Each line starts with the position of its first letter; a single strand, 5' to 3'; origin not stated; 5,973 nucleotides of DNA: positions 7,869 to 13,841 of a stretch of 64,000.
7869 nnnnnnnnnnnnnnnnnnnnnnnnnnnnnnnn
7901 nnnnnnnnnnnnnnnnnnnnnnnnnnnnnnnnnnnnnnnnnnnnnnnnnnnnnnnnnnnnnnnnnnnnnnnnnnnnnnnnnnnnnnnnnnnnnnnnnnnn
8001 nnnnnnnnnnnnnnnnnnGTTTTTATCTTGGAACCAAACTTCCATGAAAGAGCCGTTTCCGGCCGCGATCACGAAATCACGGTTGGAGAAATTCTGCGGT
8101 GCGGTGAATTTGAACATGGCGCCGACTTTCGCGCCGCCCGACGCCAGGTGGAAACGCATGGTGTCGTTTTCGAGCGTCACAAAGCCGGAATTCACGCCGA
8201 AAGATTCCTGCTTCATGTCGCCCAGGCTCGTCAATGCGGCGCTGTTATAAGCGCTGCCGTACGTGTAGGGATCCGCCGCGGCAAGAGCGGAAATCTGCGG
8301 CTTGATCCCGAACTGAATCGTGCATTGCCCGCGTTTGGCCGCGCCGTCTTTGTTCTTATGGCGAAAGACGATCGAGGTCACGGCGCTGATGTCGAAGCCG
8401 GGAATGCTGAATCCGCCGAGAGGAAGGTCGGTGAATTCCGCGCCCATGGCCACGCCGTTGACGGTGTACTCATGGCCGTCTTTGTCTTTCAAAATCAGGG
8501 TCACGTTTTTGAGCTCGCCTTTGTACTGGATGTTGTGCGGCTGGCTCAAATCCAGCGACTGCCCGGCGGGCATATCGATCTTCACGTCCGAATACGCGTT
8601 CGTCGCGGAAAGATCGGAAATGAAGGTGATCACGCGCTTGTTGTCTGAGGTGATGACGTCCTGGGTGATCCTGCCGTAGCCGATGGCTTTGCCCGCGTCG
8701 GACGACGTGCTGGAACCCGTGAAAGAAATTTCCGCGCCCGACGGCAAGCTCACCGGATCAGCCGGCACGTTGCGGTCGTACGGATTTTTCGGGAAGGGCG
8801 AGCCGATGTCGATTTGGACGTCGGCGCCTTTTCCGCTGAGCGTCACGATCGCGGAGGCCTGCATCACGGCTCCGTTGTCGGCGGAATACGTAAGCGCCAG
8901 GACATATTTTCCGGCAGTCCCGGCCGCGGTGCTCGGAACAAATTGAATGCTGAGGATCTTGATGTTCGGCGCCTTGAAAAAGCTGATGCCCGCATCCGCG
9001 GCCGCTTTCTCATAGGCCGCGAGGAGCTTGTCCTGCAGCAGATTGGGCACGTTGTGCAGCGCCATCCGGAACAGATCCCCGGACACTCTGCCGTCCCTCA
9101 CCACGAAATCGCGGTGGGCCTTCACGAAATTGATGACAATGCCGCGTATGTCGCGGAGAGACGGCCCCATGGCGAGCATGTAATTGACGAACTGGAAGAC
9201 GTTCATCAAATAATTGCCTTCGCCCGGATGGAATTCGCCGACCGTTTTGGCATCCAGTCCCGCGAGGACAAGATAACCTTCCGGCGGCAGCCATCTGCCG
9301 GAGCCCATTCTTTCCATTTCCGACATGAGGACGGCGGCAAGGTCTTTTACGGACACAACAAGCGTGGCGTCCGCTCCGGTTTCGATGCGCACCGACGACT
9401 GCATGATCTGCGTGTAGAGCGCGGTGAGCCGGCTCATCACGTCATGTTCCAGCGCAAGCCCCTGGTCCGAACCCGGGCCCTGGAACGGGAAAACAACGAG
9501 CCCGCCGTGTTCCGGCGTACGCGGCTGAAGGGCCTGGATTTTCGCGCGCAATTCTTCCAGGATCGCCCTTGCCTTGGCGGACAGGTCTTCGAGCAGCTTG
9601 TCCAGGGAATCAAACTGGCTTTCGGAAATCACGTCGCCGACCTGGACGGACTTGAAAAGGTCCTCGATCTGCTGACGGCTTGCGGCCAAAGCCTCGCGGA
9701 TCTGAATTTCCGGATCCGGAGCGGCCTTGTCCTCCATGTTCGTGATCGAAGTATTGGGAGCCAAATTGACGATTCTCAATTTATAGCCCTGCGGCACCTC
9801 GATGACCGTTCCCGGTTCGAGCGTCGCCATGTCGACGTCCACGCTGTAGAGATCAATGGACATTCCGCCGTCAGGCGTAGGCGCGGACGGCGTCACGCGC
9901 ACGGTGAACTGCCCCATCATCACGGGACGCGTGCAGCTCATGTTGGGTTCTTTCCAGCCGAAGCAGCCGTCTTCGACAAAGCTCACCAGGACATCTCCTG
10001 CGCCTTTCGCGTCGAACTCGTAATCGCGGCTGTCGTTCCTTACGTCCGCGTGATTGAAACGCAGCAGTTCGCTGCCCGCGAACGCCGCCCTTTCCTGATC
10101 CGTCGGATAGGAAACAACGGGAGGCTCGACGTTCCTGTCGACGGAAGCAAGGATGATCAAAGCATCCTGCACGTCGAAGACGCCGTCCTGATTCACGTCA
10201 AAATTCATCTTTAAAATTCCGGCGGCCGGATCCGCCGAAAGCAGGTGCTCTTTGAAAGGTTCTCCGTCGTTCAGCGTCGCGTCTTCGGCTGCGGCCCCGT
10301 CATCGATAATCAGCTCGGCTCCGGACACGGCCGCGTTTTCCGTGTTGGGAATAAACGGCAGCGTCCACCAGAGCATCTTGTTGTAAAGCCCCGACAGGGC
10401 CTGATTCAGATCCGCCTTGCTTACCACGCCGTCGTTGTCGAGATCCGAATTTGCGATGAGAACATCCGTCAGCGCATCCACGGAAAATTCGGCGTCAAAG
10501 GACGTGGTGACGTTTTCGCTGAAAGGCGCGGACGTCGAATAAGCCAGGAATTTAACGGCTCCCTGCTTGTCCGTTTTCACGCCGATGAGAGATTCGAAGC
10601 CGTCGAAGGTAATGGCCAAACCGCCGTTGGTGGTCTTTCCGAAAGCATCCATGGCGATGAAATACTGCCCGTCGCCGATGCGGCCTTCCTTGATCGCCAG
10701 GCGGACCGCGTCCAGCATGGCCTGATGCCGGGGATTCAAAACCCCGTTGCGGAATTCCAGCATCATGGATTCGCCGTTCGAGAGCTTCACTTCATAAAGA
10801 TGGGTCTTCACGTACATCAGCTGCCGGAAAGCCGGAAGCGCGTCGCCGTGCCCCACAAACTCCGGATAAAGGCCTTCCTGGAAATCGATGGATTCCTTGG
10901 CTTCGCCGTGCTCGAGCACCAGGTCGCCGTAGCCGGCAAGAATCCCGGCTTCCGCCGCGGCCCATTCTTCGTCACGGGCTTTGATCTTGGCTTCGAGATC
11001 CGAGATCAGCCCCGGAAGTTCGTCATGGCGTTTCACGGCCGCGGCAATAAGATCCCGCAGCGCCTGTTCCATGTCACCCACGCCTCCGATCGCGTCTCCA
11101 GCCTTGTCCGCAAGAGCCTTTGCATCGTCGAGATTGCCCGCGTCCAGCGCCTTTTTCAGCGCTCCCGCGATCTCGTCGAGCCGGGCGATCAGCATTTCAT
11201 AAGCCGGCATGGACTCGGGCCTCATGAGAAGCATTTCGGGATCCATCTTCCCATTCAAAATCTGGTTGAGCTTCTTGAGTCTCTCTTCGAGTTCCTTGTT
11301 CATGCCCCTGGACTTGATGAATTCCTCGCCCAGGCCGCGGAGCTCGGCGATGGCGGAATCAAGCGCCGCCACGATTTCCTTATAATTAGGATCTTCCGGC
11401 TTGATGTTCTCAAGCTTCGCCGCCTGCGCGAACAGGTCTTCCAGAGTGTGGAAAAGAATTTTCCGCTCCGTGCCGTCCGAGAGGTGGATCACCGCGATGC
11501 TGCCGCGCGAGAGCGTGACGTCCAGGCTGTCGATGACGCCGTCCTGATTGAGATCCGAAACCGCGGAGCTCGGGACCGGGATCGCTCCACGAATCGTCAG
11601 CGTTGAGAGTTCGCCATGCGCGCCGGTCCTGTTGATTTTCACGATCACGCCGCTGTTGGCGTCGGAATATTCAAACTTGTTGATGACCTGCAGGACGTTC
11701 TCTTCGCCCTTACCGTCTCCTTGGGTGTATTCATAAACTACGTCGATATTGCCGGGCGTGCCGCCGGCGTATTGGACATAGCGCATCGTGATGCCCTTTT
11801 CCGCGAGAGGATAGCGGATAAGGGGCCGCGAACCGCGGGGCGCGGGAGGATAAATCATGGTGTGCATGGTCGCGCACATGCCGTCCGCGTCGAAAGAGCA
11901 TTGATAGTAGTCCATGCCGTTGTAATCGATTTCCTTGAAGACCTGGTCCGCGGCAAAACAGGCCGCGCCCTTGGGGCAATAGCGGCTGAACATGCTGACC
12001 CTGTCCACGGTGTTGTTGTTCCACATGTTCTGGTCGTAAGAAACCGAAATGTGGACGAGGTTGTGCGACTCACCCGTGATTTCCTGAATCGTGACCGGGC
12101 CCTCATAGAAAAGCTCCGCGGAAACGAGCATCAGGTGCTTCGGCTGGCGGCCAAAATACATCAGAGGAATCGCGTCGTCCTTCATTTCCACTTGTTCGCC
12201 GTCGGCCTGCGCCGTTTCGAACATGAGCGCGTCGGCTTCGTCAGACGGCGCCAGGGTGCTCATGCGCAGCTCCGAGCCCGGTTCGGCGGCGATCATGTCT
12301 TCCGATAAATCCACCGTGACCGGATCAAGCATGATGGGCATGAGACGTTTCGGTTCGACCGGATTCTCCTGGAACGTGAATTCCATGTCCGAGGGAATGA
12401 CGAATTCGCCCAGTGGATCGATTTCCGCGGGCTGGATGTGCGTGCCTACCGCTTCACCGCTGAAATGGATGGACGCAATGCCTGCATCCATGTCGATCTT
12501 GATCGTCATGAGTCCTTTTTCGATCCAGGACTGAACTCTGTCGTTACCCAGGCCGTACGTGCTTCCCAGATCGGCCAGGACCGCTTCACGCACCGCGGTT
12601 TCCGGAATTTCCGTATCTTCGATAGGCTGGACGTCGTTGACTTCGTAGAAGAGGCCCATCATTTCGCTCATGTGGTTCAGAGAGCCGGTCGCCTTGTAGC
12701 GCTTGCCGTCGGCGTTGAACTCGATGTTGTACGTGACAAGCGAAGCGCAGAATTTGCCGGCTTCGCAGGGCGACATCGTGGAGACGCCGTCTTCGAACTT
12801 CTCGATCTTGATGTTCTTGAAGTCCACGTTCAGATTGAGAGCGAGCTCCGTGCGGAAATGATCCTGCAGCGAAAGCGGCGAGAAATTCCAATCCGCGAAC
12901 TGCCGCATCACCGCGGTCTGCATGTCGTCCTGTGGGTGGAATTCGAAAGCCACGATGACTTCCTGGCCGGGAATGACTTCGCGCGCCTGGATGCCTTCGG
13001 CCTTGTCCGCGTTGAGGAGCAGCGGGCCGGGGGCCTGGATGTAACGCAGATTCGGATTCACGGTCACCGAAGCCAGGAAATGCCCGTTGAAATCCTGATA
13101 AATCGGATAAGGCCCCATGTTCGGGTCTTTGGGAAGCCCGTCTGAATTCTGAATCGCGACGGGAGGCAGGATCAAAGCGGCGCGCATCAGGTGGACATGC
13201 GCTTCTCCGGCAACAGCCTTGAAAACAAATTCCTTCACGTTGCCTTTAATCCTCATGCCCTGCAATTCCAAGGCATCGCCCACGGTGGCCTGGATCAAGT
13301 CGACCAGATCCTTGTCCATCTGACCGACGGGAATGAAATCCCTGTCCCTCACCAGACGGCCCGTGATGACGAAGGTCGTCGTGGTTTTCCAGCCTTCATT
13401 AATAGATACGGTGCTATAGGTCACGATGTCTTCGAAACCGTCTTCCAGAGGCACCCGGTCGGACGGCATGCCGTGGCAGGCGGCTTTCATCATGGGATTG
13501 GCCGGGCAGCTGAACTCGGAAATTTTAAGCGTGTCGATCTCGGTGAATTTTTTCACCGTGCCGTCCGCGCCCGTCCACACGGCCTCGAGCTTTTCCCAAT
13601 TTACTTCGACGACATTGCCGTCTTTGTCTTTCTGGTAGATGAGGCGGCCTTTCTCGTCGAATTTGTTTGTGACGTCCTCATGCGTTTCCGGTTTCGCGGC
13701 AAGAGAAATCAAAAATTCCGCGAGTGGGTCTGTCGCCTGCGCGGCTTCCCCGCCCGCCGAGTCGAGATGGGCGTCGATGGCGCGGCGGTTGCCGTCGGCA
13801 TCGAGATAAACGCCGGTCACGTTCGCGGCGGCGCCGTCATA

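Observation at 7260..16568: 9.3-kb single gene: 3102-aa secreted YD-repeat / dockerin-like giant protein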

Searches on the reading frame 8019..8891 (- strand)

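Call 12: search_protein_families(library=pfam, proteins=[window:8019-8891:-], max_evalue=10)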
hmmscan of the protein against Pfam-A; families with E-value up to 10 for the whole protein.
window:8019-8891:- (291 aa): 1 family
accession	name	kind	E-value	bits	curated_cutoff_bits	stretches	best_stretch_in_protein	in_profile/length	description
PF07198.17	DUF1410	-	0.012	16.4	25.5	1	128-147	7-26/61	Protein of unknown function (DUF1410)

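Call 26: search_protein_families(library=phrogs, proteins=[window:8019-8891:-], max_evalue=0.1)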
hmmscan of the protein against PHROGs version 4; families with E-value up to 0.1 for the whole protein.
window:8019-8891:- (291 aa): 0 families

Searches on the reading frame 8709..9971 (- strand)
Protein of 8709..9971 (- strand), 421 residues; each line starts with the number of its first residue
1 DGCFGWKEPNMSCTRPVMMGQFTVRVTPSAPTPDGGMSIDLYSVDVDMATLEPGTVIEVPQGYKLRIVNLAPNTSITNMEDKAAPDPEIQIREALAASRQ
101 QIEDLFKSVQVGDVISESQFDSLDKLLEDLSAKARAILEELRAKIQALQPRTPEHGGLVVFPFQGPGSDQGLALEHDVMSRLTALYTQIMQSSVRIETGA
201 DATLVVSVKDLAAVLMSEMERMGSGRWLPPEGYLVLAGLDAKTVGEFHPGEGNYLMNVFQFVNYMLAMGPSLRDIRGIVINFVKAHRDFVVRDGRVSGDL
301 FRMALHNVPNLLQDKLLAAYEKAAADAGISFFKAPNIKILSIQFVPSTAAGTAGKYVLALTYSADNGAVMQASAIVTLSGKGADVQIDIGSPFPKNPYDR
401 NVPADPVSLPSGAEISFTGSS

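Call 12: search_protein_families(library=pfam, proteins=[window:8709-9971:-], max_evalue=10)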
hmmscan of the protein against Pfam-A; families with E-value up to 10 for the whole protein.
window:8709-9971:- (421 aa): 2 families
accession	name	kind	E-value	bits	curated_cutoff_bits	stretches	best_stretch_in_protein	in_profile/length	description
PF25289.1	DUF7877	-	0.067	14.1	27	1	99-148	40-89/115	Domain of unknown function (DUF7877)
PF15726.10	DUF4677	-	0.071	13.6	27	1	110-149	27-66/198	Domain of unknown function (DUF4677)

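Call 26: search_protein_families(library=phrogs, proteins=[window:8709-9971:-], max_evalue=0.1)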
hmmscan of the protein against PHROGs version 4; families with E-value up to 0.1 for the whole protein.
window:8709-9971:- (421 aa): 0 families

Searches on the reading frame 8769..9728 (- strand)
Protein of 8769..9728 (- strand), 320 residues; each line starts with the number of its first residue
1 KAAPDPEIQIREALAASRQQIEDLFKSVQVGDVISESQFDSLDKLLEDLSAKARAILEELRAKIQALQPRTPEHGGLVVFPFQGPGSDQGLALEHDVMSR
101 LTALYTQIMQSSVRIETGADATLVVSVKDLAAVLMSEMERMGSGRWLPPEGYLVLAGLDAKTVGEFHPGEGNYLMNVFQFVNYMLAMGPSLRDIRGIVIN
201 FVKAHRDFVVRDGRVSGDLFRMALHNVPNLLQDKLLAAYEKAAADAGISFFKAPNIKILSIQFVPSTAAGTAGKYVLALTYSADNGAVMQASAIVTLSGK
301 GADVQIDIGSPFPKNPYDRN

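Call 63: search_solved_structures(query=A3, max_evalue=10)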
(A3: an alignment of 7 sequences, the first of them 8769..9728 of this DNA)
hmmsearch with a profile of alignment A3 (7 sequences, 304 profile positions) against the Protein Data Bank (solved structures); distinct sequences matched with E-value up to 10: 16.
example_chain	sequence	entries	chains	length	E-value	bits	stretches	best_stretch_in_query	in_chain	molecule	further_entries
8ek4_A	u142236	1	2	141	0.051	16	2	33-62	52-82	Ice-binding protein TIP-99a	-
2lem_A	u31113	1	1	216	0.33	13.4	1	28-101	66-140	Apolipoprotein A-I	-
3qkr_A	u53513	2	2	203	0.46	12.9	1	21-68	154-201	DNA double-strand break repair rad50 ATPase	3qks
3lg7_A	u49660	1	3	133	0.47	12.8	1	3-88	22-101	4E10_S0_1EZ3A_002_C (T246)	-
1i6v_D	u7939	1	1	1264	0.58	12.6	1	13-111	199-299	DNA-DIRECTED RNA POLYMERASE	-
1hqm_D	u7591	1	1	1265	0.58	12.6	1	13-111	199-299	DNA-directed RNA polymerase subunit beta'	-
5tjg_D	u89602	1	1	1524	0.6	12.5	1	13-110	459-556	DNA-directed RNA polymerase subunit beta'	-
1l9u_D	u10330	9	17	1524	0.6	12.5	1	13-110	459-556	RNA POLYMERASE, BETA-PRIME SUBUNIT | DNA-directed RNA polymerase beta' chain | DNA-directed RNA polymerase subunit beta'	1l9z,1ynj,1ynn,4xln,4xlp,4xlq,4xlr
2gho_D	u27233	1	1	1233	0.6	12.5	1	13-111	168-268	DNA-directed RNA polymerase subunit beta',DNA-directed RNA polymerase subunit beta'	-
6oy6_D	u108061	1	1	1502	0.62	12.5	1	13-110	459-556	DNA-directed RNA polymerase subunit beta'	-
6wox_D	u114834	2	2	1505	0.62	12.5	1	13-110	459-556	DNA-directed RNA polymerase subunit beta'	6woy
1iw7_D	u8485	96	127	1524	0.63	12.4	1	13-110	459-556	RNA polymerase beta subunit | DNA-directed RNA polymerase beta' chain | DNA-directed RNA polymerase subunit beta' chain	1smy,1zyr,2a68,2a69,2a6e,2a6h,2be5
8hsg_J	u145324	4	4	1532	0.63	12.4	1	13-110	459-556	DNA-directed RNA polymerase subunit beta'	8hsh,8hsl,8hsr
4gzy_D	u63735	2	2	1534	0.63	12.4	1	13-110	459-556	DNA-directed RNA polymerase subunit beta'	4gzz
6xxv_C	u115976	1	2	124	1.4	11.2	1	30-98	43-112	S2_1.2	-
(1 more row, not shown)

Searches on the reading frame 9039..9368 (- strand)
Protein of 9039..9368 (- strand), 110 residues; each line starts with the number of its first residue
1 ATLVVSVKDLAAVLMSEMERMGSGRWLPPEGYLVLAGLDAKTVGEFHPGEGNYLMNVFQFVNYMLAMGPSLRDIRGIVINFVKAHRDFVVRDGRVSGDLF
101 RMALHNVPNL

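Call 65: find_related_loci(query=A4, collection=genome_contigs, flank=10000)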
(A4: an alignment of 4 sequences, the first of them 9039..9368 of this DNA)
Query A4 (110 aa) in genome_contigs; peptide patterns used: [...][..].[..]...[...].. (x = any residue, [..] = any of these).
5 stretches matched a pattern; 1 encode a relative of the query (tblastn E <= 1e-3); 1 distinct loci.
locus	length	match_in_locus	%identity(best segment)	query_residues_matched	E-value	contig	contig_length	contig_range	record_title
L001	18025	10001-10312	40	3-104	2e-24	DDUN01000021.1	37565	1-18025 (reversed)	MAG TPA_asm: Candidatus Omnitrophica bacterium UBA2337 UBA2337_contig_555, whole genome shotgun sequence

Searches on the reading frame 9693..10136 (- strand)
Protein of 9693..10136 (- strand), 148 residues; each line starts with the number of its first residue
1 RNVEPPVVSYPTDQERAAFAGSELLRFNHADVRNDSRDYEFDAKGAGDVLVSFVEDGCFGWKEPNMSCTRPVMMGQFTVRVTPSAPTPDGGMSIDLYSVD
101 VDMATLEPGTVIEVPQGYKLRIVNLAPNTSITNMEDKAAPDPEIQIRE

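Call 89: search_solved_structures(query=A7, max_evalue=10)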
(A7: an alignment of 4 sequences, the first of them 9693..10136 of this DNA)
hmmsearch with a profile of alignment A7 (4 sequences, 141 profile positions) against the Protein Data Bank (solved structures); distinct sequences matched with E-value up to 10: 1.
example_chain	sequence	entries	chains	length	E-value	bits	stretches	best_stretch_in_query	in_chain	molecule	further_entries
4r5d_A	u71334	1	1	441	0.0046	20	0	53-82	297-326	Leucine rich repeat protein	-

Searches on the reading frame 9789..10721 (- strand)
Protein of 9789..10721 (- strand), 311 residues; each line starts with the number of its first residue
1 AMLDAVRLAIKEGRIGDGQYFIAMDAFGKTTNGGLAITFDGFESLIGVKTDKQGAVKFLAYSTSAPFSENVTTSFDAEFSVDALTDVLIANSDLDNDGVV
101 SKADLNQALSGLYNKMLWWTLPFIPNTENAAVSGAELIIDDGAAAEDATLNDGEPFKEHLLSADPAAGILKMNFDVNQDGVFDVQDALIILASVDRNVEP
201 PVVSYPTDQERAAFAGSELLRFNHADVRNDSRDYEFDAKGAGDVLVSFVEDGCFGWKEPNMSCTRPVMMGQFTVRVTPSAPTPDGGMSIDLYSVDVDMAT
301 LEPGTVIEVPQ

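Call 12: search_protein_families(library=pfam, proteins=[window:9789-10721:-], max_evalue=10)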
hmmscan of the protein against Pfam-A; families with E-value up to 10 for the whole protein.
window:9789-10721:- (311 aa): 5 families
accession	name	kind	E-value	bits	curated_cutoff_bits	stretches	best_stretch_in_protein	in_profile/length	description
PF00404.24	Dockerin_1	-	0.00044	20.8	22.9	2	157-190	19-52/57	Dockerin type I domain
PF00036.39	EF-hand_1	-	0.0063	16.4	25.4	1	92-110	9-27/29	EF hand domain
PF13405.12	EF-hand_6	-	0.0076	16.3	25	1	93-110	10-27/30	EF-hand domain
PF13202.12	EF-hand_5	-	0.013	15.4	25.9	1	93-107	9-23/25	EF hand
PF13499.12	EF-hand_7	-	0.025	15.3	30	1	85-108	42-65/67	EF-hand domain pair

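Call 26: search_protein_families(library=phrogs, proteins=[window:9789-10721:-], max_evalue=0.1)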
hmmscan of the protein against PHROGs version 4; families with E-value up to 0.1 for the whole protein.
window:9789-10721:- (311 aa): 0 families

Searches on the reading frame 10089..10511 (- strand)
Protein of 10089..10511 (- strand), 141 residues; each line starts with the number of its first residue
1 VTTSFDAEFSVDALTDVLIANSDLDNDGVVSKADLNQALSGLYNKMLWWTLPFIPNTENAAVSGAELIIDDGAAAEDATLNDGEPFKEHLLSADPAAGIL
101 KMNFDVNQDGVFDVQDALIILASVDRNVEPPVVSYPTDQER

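Call 59: search_protein_families(library=pfam, proteins=[window:10089-10511:-], max_evalue=1)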
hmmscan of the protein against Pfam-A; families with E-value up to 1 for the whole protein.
seq(141 aa): 5 families
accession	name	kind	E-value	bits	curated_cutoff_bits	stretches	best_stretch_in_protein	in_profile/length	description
PF00404.24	Dockerin_1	-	3.9e-06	27.4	22.9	1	87-120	19-52/57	Dockerin type I domain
PF00036.39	EF-hand_1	-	0.00022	21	25.4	1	21-40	8-27/29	EF hand domain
PF13405.12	EF-hand_6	-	0.0016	18.5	25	1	23-40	10-27/30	EF-hand domain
PF13202.12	EF-hand_5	-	0.0027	17.6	25.9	1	23-37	9-23/25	EF hand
PF13499.12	EF-hand_7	-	0.0068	17.2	30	0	15-38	42-65/67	EF-hand domain pair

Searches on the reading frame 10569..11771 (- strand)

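Call 12: search_protein_families(library=pfam, proteins=[window:10569-11771:-], max_evalue=10)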
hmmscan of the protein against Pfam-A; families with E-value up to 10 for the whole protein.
window:10569-11771:- (401 aa): 4 families
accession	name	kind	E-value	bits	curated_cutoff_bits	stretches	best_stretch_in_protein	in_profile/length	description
PF00404.24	Dockerin_1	-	0.042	14.5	22.9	1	72-87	2-17/57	Dockerin type I domain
PF23204.1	KIF21A_2nd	-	1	10.2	27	0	112-165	34-86/90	KIF21A-like domain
PF07361.16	Cytochrom_B562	-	2.9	9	30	1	184-223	50-89/102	Cytochrome b562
PF16326.10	ABC_tran_CTD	-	9.3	7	32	1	248-274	9-35/69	ABC transporter C-terminal domain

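Call 26: search_protein_families(library=phrogs, proteins=[window:10569-11771:-], max_evalue=0.1)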
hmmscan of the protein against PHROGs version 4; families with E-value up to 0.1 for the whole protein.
window:10569-11771:- (401 aa): 1 family
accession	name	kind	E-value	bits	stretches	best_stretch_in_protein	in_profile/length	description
phrog_788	-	tail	0.077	13.7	0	123-269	135-284/297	tail protein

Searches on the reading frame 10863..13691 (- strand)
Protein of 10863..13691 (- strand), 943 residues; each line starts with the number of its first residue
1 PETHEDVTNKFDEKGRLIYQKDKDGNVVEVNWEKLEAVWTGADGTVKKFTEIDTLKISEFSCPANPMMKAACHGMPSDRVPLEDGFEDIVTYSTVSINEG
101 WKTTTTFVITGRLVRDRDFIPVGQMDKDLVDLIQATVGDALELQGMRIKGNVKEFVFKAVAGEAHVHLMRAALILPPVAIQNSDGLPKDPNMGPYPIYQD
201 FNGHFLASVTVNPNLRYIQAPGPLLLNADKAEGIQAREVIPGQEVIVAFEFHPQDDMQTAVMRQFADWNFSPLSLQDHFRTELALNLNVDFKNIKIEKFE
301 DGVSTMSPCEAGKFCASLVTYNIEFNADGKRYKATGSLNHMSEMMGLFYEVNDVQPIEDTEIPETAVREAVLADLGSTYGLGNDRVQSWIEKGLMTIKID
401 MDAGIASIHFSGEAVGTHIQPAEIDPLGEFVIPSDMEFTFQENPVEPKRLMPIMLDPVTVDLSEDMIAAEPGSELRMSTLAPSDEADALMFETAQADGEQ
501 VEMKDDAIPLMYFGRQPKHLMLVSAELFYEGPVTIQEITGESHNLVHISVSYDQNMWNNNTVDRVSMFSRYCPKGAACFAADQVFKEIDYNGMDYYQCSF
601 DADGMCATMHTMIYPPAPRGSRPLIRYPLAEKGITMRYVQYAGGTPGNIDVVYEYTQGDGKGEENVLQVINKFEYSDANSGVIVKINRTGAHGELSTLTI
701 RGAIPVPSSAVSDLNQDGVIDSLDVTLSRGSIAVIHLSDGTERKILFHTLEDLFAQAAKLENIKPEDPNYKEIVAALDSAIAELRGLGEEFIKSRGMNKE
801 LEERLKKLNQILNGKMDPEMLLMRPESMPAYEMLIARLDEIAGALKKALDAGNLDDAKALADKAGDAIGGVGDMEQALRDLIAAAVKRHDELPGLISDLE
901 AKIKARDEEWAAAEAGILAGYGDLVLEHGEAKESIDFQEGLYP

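Call 48: find_homologous_proteins(query=window:10863-13691:-, max_evalue=0.01)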
Query window:10863-13691:-: 8000 candidates shared short words with the query, none scored E <= 0.01.

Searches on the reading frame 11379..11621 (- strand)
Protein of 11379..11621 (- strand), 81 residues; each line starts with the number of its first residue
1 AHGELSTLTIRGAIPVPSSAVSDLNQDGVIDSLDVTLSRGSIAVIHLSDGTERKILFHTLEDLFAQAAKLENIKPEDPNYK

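Call 59: search_protein_families(library=pfam, proteins=[window:11379-11621:-], max_evalue=1)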
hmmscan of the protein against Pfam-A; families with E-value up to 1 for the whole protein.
seq(81 aa): 1 family
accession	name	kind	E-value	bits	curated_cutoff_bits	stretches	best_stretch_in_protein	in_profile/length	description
PF00404.24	Dockerin_1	-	0.0077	16.8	22.9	1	22-37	2-17/57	Dockerin type I domain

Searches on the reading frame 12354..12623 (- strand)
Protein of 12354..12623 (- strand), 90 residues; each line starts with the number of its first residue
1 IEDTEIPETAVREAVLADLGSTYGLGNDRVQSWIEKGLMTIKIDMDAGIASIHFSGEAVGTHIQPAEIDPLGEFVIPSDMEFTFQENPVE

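Call 95: search_protein_families(library=pfam, proteins=[window:12354-12623:-], max_evalue=1)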
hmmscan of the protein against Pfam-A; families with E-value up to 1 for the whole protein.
seq(90 aa): 1 family
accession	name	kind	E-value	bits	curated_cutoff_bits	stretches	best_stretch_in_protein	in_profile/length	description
PF03689.21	Nepo_coat_N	-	0.19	12.1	27.3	1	26-60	32-66/91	Nepovirus coat protein, N-terminal domain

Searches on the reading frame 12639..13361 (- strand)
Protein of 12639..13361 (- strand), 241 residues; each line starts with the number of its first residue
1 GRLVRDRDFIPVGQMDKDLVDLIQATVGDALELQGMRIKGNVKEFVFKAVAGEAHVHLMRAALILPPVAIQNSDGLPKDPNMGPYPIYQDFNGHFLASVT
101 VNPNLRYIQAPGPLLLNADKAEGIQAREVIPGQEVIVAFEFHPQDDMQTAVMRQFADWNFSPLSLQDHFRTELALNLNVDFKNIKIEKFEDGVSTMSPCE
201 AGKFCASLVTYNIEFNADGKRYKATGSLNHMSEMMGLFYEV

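Call 90: search_solved_structures(query=A8, max_evalue=10)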
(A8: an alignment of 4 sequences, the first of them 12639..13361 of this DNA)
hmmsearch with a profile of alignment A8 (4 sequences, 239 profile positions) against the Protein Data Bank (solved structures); distinct sequences matched with E-value up to 10: 1.
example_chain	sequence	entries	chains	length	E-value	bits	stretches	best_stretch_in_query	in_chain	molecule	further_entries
7x6l_I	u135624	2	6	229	2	11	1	176-226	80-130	Heavy chain of antibody 12 fab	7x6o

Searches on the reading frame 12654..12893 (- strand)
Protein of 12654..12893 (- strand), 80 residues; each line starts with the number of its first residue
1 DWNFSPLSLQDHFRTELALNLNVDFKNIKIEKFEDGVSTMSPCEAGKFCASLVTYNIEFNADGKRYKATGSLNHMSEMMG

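Call 95: search_protein_families(library=pfam, proteins=[window:12654-12893:-], max_evalue=1)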
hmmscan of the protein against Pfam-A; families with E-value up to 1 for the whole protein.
seq(80 aa): 1 family
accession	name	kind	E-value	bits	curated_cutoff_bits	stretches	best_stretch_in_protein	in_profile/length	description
PF25252.1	DUF7854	-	0.12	12.9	32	1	30-71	14-56/81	Family of unknown function (DUF7854)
